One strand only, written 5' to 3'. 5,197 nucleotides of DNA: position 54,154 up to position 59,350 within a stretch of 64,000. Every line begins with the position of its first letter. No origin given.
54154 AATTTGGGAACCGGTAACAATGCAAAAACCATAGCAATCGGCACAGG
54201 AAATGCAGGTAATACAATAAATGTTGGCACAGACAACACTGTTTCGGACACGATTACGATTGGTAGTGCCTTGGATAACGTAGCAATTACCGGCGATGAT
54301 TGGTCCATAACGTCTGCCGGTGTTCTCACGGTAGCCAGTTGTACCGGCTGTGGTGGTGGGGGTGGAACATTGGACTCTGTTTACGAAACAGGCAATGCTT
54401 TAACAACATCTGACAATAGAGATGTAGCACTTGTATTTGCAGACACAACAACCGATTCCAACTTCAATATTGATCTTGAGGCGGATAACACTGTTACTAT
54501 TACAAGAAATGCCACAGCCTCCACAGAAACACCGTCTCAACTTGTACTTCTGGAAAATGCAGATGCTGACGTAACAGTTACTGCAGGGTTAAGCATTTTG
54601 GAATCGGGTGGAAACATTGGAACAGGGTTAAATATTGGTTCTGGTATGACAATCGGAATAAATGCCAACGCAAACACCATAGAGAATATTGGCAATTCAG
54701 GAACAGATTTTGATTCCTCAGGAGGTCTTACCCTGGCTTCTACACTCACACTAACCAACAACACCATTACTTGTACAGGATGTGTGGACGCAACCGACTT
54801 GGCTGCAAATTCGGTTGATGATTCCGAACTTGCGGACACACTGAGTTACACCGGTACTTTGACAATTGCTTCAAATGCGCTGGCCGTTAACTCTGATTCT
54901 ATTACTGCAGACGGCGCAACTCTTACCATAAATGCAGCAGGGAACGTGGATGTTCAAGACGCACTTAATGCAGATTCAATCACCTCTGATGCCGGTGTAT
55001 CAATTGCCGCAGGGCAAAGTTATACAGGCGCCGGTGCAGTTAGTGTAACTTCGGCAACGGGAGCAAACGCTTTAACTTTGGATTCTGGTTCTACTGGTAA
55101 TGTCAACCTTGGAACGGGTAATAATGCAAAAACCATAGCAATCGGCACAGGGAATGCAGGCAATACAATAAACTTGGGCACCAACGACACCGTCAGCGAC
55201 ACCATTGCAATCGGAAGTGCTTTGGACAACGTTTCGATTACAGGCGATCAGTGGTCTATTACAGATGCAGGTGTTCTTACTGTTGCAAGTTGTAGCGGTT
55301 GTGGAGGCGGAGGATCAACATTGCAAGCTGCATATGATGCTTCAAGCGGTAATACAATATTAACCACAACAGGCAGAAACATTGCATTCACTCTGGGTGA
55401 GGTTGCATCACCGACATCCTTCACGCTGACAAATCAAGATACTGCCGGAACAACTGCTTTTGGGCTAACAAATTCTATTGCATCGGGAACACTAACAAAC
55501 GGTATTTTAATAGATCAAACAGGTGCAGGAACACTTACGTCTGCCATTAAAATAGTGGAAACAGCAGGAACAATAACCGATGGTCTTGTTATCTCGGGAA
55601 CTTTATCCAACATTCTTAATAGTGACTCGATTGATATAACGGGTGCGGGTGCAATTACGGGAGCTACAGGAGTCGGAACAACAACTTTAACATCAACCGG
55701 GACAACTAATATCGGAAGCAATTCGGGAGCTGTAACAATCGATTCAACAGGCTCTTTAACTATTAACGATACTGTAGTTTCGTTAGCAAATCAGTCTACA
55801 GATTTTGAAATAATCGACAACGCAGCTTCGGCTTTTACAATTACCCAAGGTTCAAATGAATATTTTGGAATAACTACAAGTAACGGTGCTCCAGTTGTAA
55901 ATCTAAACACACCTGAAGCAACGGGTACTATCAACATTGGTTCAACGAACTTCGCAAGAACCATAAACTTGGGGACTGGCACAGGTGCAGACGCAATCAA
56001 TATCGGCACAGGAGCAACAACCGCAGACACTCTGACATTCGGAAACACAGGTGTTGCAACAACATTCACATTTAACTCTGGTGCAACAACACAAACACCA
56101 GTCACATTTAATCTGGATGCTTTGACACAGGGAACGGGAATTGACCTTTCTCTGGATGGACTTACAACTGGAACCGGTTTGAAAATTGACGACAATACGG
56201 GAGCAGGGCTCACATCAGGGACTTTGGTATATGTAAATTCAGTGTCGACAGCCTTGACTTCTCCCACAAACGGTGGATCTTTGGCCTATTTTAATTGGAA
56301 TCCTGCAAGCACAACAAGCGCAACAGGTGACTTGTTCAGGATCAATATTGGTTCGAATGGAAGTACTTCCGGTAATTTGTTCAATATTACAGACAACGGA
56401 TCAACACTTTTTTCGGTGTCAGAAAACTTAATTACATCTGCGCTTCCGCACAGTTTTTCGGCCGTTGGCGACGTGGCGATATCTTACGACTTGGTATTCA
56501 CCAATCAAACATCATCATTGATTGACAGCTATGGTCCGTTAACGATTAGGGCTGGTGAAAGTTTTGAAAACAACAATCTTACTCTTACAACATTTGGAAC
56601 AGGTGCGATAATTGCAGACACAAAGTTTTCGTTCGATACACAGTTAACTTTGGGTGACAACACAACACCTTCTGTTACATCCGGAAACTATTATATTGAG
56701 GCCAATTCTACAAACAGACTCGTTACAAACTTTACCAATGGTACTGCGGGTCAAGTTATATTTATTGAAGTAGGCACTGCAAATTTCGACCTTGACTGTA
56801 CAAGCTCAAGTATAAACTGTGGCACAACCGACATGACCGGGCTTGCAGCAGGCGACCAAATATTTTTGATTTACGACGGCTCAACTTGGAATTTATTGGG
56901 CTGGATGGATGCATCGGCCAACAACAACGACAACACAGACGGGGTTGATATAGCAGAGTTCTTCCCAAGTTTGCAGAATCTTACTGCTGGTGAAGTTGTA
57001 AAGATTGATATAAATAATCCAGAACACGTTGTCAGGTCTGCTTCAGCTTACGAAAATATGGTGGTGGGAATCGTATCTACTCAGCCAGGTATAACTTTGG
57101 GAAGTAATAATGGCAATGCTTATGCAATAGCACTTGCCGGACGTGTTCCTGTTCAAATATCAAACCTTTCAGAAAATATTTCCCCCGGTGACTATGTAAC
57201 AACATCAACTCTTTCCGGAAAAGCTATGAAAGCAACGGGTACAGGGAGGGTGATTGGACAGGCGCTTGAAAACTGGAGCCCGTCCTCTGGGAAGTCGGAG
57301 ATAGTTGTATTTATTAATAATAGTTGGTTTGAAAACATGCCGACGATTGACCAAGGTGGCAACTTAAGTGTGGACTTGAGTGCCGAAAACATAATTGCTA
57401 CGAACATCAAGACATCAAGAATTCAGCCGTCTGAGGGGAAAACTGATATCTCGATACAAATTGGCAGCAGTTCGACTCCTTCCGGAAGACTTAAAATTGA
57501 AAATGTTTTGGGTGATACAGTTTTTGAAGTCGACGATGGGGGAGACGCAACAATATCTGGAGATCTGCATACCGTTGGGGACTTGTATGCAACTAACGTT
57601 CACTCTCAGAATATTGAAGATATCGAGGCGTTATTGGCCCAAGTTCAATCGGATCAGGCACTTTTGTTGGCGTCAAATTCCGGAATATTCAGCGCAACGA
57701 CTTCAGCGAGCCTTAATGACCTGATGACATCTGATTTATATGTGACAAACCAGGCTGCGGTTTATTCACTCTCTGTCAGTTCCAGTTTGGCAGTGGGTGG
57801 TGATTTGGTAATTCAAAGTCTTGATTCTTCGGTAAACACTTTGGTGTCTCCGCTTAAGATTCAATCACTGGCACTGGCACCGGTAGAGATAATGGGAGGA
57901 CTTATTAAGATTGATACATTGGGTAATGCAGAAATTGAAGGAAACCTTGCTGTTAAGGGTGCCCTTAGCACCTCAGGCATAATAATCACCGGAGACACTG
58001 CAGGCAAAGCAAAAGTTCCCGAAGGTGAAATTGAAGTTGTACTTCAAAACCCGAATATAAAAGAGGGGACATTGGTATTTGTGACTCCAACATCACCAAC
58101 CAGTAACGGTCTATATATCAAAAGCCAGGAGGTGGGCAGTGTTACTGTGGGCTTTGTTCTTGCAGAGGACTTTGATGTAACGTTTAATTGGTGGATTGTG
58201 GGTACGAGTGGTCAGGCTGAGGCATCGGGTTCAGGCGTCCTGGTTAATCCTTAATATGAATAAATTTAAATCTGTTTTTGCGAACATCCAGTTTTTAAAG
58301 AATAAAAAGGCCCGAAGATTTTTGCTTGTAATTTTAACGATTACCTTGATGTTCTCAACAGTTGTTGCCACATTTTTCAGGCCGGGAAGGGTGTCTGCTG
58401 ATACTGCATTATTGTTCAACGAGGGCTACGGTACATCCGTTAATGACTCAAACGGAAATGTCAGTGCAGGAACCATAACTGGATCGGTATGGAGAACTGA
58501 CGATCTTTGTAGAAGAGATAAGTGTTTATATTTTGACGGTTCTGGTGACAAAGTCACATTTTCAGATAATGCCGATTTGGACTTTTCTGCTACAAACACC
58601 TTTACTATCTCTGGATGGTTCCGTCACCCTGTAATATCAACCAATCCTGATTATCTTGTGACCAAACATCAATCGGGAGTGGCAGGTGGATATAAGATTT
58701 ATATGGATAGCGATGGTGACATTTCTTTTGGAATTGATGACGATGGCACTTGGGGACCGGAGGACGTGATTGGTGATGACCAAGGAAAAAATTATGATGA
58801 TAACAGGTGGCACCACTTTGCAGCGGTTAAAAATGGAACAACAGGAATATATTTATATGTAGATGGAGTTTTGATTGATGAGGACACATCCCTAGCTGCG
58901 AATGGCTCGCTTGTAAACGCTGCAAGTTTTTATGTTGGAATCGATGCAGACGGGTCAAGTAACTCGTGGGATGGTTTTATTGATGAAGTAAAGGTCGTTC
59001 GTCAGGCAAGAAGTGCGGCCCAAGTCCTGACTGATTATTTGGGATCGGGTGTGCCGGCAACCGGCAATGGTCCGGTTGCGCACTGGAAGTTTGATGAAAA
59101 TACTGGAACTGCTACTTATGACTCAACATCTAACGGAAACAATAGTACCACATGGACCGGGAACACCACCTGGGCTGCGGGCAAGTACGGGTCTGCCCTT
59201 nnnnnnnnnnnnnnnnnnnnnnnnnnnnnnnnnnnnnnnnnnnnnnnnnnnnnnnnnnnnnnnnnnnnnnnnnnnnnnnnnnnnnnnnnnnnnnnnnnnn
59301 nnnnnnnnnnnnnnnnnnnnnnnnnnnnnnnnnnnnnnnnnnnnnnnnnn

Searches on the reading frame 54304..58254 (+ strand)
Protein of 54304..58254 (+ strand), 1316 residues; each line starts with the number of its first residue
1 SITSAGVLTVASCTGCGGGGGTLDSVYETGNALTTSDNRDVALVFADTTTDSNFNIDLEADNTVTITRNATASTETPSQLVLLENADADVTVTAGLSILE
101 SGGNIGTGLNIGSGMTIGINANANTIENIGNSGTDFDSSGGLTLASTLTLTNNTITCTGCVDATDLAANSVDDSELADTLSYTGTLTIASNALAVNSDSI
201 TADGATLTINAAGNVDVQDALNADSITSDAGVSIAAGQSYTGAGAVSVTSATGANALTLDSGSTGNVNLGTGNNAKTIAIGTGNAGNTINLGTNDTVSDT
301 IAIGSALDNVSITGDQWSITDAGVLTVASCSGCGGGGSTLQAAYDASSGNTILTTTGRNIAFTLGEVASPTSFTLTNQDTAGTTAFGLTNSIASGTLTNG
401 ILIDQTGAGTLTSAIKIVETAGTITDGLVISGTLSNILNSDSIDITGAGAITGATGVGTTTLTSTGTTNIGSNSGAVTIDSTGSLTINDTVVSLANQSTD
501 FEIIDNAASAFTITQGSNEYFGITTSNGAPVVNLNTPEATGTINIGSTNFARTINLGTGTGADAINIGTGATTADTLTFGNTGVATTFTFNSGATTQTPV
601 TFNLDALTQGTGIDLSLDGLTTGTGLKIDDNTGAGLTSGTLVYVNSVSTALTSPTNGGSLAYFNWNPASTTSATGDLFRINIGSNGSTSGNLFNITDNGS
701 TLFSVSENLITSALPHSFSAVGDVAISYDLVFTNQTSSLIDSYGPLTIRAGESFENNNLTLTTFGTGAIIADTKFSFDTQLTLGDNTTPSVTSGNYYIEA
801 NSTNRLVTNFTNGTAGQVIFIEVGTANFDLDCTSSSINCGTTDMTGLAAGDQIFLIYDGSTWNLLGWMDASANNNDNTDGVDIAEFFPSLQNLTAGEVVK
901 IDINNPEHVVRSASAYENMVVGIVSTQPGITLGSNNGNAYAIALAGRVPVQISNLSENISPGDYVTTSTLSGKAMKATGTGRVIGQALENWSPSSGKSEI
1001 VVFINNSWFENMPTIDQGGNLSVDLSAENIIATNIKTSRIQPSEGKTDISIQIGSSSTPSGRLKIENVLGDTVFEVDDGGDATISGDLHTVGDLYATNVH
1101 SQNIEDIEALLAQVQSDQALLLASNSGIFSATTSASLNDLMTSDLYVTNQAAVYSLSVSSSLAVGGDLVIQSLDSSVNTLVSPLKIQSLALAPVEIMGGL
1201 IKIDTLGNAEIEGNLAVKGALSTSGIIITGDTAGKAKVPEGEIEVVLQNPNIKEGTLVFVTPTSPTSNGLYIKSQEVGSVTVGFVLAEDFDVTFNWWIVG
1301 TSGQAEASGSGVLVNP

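Call 17: search_protein_families(library=pfam, proteins=[window:54304-58254:+], max_evalue=0.01)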
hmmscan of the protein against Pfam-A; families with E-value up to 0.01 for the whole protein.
window:54304-58254:+ (1316 aa): 0 families

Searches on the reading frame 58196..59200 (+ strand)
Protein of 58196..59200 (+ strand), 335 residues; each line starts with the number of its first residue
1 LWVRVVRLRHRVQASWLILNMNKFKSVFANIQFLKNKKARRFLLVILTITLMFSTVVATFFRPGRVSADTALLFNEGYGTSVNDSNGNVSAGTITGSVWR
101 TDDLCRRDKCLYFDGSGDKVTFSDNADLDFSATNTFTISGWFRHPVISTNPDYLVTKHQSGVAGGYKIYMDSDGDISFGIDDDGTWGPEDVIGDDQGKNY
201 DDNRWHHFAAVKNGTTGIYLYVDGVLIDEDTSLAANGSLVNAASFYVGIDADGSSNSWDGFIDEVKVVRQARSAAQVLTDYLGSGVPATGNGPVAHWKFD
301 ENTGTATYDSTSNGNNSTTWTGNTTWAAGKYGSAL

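Call 5: search_protein_families(library=pfam, proteins=[window:58196-59200:+], max_evalue=1)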
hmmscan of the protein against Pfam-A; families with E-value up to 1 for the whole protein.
window:58196-59200:+ (335 aa): 4 families
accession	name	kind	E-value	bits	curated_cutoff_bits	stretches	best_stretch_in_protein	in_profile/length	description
PF13385.13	Laminin_G_3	-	1.9e-23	83.7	27.6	1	114-277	1-150/151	Concanavalin A-like lectin/glucanases superfamily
PF07953.20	Toxin_R_bind_N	-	8.8e-07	29.2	23.8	1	82-230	4-151/191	Clostridium neurotoxin, N-terminal receptor binding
PF19813.4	DUF6296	-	0.13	12.7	27.2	1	150-185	20-56/78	Family of unknown function (DUF6296)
PF20067.5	SSL_N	-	0.41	11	18.9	0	180-198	15-33/46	Strictosidine synthase-like, N-terminal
